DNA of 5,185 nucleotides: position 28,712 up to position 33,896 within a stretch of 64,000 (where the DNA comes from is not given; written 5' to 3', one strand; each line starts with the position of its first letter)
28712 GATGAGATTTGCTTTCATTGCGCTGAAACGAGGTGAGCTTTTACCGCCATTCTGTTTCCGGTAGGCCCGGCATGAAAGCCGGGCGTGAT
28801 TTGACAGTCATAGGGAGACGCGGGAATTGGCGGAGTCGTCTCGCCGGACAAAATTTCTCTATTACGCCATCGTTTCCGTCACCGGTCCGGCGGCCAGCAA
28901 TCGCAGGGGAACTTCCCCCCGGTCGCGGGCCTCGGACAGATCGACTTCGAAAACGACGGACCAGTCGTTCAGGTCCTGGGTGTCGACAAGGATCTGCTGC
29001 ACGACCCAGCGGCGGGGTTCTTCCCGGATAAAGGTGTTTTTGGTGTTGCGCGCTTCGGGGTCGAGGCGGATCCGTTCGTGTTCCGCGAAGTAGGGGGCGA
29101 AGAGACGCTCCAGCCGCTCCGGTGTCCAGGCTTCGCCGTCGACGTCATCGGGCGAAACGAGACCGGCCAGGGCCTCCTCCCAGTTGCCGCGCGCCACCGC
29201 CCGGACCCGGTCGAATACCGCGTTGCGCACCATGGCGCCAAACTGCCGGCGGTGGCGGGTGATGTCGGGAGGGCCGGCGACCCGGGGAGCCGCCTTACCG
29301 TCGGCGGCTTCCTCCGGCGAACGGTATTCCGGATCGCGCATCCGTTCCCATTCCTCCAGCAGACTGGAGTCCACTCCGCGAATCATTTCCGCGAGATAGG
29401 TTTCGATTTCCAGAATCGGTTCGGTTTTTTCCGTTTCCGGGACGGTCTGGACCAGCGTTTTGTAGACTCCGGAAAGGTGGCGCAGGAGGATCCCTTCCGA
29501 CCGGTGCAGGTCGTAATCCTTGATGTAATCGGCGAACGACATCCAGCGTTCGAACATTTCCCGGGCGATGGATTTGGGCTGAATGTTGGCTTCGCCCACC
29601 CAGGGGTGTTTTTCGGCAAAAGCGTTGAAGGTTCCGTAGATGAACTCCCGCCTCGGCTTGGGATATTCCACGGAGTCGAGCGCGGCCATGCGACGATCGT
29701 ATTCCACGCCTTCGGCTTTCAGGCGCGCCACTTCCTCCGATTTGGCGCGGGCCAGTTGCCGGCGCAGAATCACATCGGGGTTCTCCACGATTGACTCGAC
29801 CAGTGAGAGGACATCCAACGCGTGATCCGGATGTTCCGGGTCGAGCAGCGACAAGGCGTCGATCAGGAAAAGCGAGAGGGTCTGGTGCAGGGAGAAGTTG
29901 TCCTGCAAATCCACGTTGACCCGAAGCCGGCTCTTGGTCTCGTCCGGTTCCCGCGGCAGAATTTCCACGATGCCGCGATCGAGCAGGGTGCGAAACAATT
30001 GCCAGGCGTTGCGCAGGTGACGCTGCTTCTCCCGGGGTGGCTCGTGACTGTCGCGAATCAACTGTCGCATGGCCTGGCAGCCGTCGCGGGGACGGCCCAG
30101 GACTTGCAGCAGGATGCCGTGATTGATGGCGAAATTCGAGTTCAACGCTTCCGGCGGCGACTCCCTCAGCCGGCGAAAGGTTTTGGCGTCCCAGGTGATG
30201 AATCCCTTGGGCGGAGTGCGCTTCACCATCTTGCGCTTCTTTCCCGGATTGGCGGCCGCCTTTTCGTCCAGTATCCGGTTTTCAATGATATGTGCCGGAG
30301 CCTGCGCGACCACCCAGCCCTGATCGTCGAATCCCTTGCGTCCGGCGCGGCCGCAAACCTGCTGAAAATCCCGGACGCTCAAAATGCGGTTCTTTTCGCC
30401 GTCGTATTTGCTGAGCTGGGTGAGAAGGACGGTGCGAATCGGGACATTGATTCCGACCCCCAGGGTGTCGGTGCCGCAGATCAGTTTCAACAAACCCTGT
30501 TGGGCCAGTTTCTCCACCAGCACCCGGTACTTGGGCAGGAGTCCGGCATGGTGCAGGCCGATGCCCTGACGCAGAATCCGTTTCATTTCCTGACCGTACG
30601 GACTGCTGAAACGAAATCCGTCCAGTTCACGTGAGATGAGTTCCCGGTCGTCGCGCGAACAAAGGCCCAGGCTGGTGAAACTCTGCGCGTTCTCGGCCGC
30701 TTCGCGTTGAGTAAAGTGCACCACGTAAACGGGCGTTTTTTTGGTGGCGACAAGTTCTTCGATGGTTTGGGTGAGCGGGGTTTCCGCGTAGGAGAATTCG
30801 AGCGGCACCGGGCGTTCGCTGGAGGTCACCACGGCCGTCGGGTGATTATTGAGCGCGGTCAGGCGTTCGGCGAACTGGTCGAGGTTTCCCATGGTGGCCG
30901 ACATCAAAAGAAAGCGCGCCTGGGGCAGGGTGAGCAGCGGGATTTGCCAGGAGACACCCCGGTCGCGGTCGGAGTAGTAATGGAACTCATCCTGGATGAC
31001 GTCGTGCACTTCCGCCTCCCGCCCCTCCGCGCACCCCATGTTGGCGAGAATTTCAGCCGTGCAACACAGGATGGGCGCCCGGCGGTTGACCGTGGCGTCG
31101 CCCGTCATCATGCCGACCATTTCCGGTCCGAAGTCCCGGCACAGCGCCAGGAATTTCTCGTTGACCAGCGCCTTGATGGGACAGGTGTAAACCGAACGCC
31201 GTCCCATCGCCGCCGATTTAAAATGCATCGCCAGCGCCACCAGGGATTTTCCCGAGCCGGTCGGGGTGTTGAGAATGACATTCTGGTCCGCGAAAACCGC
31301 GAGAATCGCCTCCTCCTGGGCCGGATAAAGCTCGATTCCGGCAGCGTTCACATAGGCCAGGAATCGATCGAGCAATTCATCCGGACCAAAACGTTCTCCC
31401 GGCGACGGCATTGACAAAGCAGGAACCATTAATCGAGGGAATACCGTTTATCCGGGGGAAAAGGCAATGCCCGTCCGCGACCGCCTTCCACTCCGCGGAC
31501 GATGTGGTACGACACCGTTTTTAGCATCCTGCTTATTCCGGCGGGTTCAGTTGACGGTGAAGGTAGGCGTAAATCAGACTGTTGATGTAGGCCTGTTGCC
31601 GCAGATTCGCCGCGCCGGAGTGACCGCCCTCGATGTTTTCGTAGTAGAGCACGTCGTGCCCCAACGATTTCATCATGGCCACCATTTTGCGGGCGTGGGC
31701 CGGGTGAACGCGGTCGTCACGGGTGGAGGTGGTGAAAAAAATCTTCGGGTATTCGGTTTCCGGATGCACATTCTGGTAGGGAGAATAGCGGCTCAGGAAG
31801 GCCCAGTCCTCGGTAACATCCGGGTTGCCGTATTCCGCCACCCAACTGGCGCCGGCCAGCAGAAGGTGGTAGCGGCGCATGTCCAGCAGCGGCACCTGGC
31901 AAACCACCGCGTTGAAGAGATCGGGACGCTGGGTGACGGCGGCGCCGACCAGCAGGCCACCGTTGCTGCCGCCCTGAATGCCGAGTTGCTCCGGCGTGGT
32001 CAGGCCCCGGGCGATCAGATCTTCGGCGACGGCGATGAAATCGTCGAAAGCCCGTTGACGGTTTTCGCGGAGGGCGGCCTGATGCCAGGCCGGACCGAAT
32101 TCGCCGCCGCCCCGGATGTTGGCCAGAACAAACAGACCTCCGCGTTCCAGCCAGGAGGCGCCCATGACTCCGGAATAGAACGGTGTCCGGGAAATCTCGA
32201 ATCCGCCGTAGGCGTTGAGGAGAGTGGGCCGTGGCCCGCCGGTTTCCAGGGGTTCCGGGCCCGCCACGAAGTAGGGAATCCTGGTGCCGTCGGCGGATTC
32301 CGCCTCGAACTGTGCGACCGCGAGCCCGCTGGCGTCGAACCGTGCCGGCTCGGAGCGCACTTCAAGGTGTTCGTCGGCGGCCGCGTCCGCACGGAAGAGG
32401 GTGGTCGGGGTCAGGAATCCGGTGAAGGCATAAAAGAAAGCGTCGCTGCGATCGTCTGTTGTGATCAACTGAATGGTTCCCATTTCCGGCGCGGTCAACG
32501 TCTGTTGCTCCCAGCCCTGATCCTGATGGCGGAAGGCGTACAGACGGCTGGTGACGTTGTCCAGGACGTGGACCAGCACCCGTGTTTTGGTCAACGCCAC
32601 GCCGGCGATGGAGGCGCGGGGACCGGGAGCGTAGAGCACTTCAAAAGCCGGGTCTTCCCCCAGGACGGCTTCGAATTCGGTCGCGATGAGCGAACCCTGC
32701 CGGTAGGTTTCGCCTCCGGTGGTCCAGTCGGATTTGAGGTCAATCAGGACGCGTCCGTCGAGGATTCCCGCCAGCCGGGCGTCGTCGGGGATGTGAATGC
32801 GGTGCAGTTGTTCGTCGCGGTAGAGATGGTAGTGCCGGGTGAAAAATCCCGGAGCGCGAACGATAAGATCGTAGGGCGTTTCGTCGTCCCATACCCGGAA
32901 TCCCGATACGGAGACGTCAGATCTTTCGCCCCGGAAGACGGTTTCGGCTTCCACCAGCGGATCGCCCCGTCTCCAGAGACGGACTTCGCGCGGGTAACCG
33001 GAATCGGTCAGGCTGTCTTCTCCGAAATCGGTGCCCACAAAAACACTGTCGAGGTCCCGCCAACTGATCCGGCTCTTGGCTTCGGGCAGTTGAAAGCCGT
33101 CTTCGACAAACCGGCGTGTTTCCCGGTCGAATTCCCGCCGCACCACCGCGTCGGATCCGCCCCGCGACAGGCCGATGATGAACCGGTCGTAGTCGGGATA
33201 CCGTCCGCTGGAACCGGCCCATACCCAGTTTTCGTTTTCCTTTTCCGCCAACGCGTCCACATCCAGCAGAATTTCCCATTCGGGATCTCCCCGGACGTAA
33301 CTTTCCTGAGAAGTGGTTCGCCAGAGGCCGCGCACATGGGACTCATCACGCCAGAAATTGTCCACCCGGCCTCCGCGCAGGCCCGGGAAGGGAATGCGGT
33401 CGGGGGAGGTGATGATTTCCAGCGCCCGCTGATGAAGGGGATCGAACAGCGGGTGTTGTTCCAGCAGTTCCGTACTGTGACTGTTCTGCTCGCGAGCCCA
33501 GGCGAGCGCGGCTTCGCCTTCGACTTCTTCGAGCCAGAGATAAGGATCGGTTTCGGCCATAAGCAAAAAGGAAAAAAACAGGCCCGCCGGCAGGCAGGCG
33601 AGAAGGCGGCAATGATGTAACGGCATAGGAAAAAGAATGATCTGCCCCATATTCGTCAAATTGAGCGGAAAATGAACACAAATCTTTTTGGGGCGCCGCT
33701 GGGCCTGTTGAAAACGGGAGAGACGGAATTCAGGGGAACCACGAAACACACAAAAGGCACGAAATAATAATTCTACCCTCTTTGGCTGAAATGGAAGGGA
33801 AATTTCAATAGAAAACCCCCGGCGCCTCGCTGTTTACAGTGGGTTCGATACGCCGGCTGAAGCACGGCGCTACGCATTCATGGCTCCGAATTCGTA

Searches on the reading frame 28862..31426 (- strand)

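Call 48: search_protein_families(library=pfam, proteins=[window:28862-31426:-], max_evalue=0.01)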
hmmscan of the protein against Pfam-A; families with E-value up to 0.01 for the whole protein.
window:28862-31426:- (854 aa): 5 families
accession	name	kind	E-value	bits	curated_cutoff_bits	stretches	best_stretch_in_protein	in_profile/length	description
PF12029.13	DUF3516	-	1.3e-165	552.4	25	1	376-844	1-462/464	Domain of unknown function (DUF3516)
PF00270.35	DEAD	-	3.1e-17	63.3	26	1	35-183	2-165/167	DEAD/DEAH box helicase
PF22527.2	DEXQc_Suv3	-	7.1e-07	29.3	27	1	54-169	20-123/154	DEXQ-box helicase domain of Suv3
PF00271.37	Helicase_C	-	4.4e-05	24.1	23.5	1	288-365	41-110/110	Helicase conserved C-terminal domain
PF04851.21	ResIII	-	4.8e-05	23.8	22.5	1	31-179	2-162/164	Type III restriction enzyme, res subunit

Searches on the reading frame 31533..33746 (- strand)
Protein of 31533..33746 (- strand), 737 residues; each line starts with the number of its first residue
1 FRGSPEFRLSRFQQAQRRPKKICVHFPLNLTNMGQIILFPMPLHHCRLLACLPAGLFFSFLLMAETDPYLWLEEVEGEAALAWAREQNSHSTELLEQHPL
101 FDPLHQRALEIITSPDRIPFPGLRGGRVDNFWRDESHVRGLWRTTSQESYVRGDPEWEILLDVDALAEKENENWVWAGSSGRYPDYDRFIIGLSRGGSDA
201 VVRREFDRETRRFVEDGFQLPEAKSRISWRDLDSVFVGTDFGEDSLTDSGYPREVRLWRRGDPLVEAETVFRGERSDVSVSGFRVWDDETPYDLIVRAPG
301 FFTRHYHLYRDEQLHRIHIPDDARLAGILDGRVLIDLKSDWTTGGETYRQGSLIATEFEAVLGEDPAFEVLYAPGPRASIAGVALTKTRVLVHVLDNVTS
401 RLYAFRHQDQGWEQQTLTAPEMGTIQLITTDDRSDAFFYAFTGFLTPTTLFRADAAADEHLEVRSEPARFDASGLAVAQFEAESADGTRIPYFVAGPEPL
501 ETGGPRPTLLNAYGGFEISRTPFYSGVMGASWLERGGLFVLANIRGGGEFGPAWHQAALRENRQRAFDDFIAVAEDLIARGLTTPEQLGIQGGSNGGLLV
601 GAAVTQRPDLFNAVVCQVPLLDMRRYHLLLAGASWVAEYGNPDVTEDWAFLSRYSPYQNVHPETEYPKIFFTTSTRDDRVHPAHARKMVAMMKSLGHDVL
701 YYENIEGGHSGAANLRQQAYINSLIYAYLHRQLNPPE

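Call 48: search_protein_families(library=pfam, proteins=[window:31533-33746:-], max_evalue=0.01)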
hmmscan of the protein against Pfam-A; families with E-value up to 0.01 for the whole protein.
window:31533-33746:- (737 aa): 2 families
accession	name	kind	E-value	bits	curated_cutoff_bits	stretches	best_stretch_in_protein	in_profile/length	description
PF00326.27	Peptidase_S9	-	1.8e-50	171.8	22.6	1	530-734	7-211/213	Prolyl oligopeptidase family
PF02897.21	Peptidase_S9_N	-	2.2e-35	122.7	24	1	66-460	19-408/414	Prolyl oligopeptidase, N-terminal beta-propeller domain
